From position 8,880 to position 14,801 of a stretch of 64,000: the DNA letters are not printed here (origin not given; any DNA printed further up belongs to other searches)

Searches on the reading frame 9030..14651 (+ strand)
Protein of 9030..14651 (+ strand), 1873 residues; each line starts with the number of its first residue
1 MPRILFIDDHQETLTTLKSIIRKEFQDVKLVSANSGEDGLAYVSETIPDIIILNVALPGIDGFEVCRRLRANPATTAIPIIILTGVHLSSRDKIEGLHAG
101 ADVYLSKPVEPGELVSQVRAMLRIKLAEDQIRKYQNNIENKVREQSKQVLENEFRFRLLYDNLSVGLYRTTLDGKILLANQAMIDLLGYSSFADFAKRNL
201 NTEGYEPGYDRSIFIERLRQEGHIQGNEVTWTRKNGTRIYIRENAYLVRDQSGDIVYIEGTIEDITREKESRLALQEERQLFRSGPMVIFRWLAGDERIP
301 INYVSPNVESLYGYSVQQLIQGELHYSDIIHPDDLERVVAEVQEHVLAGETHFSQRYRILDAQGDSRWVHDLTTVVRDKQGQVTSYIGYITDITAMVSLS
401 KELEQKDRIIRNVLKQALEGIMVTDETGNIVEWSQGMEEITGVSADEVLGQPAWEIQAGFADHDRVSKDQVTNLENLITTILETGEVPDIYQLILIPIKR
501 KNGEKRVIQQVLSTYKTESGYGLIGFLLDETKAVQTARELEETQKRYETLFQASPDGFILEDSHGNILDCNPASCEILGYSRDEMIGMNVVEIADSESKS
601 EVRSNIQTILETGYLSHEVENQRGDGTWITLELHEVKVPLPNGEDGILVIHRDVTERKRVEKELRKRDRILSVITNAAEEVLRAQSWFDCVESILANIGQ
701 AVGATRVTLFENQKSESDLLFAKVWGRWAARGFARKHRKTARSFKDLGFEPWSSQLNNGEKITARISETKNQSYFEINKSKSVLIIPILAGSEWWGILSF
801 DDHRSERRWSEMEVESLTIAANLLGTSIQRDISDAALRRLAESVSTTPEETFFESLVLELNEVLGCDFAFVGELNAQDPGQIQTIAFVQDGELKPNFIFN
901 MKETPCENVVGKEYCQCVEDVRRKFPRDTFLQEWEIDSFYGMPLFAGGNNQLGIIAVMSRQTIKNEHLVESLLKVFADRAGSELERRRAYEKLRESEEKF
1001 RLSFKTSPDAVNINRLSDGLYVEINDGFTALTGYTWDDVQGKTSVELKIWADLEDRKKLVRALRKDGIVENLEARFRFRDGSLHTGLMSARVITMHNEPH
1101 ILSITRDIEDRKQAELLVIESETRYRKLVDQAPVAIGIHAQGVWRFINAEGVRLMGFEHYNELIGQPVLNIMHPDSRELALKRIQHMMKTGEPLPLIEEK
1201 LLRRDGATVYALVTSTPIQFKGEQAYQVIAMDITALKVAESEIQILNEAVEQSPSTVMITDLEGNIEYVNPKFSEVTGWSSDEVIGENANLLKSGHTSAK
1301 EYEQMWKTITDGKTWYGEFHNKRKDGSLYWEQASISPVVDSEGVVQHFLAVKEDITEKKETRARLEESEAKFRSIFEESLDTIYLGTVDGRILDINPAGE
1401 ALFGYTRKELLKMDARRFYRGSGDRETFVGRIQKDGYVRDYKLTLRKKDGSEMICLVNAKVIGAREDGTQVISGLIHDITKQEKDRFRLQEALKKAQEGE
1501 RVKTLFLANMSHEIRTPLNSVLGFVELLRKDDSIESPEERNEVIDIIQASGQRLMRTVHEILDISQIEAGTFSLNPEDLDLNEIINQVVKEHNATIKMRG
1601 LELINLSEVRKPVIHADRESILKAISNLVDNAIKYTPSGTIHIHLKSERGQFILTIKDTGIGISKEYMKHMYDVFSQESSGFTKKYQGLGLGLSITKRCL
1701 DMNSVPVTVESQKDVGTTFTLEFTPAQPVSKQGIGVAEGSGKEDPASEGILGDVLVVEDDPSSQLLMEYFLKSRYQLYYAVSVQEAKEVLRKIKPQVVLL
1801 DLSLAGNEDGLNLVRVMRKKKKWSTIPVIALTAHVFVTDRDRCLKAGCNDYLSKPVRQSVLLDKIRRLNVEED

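Call 35: search_protein_families(library=pfam, proteins=[window:9030-14651:+], max_evalue=0.0001)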
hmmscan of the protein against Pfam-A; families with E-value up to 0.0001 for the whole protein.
window:9030-14651:+ (1873 aa): 14 families
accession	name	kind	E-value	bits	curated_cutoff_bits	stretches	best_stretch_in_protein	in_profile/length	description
PF13426.13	PAS_9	-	2.5e-89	294.7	27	6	1256-1357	3-103/103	PAS domain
PF00989.32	PAS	-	2.6e-89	295.2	22.6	7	1247-1355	4-113/113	PAS fold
PF08447.18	PAS_3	-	4.5e-67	222.8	25.6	4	302-389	2-88/89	PAS fold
PF08448.16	PAS_4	-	2.4e-60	202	23.1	3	551-659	1-110/110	PAS fold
PF13188.13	PAS_8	-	1.6e-49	164.7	21.8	4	546-597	2-53/65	PAS domain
PF00072.30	Response_reg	-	2.1e-44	150.7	30.2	2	4-118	1-110/111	Response regulator receiver domain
PF02518.31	HATPase_c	-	1.1e-22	81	26.4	1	1617-1724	2-108/111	Histidine kinase-, DNA gyrase B-, and HSP90-like ATPase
PF00512.31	HisKA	-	2.9e-20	72.5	26.9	1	1503-1570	2-66/66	His Kinase A (phospho-acceptor) domain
PF01590.32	GAF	-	2e-13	51.4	22.4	1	692-828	7-133/133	GAF domain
PF12860.13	PAS_7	-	5.2e-10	39.9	27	0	556-661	6-114/115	PAS fold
PF13185.12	GAF_2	-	3.1e-07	31.1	28.6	0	847-961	2-112/136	GAF domain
PF14598.12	PAS_11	-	6e-07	29.8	25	0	324-387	35-97/109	PAS domain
PF13492.12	GAF_3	-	2.3e-05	25.3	27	0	779-830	79-129/129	GAF domain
PF24990.1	PAS_13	-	9.5e-05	23.2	27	0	1263-1309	9-56/143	ERT1/acuK family PAS domain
